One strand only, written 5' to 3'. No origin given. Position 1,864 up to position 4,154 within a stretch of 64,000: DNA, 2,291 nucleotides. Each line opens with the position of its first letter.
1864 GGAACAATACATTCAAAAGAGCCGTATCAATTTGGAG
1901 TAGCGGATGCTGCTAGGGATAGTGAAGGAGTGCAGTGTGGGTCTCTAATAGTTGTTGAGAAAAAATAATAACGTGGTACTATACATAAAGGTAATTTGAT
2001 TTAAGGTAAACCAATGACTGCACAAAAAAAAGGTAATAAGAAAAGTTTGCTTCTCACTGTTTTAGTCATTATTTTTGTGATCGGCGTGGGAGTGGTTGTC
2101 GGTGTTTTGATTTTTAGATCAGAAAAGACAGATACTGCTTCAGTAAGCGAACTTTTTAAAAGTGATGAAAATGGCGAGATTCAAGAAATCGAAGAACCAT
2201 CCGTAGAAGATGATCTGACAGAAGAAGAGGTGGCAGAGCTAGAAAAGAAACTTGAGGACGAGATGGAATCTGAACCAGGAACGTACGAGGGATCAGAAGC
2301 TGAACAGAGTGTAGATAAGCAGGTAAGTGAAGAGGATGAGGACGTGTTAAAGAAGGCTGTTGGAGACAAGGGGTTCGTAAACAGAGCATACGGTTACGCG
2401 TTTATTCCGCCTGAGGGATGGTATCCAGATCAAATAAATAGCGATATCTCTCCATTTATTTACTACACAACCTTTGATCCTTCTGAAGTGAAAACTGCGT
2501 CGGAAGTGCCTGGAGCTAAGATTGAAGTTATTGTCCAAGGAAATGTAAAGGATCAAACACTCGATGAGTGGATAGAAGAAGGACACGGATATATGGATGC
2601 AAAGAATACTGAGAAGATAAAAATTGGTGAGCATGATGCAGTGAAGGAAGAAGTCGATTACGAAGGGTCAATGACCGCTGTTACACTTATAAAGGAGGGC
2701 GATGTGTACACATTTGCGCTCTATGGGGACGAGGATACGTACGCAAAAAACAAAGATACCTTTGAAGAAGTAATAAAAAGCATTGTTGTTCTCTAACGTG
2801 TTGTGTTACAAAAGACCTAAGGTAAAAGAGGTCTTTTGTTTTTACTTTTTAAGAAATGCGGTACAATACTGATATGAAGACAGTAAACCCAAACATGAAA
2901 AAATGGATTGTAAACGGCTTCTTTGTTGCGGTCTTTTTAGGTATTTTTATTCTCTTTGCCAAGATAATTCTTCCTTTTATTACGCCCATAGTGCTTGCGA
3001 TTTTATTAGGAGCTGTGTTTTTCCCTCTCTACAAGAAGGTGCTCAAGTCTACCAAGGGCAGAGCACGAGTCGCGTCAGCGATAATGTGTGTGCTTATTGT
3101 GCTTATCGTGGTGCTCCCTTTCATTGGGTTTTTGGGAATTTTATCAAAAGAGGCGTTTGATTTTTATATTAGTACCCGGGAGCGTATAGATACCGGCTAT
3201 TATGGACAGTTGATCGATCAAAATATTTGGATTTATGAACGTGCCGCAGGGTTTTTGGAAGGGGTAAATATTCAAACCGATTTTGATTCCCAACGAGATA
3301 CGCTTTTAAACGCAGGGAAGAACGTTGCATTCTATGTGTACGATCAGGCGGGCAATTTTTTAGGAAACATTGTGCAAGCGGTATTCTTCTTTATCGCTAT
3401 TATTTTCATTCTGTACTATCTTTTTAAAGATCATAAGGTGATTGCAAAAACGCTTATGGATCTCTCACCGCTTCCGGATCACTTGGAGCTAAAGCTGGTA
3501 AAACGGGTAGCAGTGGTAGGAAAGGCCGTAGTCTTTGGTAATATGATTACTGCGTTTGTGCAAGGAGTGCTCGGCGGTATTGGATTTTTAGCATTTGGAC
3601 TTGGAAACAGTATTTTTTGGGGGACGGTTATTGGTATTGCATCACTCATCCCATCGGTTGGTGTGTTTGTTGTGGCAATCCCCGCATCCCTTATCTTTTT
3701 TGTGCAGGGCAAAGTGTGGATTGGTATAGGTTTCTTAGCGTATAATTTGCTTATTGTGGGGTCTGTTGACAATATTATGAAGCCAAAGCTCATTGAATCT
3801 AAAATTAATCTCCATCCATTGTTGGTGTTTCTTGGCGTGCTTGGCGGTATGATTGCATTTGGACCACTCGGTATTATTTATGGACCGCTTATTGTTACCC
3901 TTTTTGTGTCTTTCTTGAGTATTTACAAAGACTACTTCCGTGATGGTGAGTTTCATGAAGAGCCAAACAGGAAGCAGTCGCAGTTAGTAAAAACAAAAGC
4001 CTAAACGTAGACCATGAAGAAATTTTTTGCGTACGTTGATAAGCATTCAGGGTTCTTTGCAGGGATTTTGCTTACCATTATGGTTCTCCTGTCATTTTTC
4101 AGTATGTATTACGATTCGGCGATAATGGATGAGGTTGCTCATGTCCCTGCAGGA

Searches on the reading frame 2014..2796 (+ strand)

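Call 105: search_protein_families(library=pfam, proteins=[window:2014-2796:+], max_evalue=0.001)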
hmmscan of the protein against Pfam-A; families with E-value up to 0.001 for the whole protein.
window:2014-2796:+ (260 aa): 1 family
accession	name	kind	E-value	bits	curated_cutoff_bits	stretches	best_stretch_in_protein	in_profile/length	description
PF01789.22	PsbP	-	0.00025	21.5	23.5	0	220-257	117-153/155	PsbP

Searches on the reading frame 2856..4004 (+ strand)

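Call 105: search_protein_families(library=pfam, proteins=[window:2856-4004:+], max_evalue=0.001)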
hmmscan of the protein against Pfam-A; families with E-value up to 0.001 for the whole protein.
window:2856-4004:+ (382 aa): 1 family
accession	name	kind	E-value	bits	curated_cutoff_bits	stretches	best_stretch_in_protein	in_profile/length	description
PF01594.21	AI-2E_transport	-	3e-43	148.7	34.3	1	21-357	4-326/327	AI-2E family transporter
